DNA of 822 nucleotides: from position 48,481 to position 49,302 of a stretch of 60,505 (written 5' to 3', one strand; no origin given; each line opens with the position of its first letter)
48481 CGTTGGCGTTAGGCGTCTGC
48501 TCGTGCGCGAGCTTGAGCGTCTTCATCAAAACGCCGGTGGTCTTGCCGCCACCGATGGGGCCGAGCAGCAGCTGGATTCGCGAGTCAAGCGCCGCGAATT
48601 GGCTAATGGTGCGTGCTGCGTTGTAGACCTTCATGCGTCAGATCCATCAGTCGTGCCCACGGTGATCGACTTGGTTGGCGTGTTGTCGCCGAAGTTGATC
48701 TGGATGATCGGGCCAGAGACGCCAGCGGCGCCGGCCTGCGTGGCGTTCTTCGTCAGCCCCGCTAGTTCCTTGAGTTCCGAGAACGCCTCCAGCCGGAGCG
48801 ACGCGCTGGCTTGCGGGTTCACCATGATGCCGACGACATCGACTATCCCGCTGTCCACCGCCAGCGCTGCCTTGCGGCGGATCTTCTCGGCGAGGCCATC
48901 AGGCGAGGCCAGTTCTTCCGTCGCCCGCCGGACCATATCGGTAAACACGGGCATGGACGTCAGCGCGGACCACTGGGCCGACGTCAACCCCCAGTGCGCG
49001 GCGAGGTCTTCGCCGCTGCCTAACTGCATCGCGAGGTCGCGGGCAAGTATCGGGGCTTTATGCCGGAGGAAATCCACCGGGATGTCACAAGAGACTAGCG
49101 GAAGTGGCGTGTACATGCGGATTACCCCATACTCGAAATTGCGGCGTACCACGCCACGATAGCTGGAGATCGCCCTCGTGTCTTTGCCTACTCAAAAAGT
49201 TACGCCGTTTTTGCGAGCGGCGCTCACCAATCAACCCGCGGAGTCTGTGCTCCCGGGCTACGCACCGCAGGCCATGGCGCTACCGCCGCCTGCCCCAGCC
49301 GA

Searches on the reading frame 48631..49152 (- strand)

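Call 63: search_protein_families(library=pfam, proteins=[window:48631-49152:-], max_evalue=0.01)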
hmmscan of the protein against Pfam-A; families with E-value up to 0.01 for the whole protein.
window:48631-49152:- (173 aa): 0 families

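Call 93: search_protein_families(library=phrogs, proteins=[window:48631-49152:-], max_evalue=0.001)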
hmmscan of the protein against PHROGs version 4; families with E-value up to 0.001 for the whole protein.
window:48631-49152:- (173 aa): 1 family
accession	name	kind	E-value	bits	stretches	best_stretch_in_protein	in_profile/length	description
phrog_36773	-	unknown function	1.1e-05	26.1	1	35-165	36-164/182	-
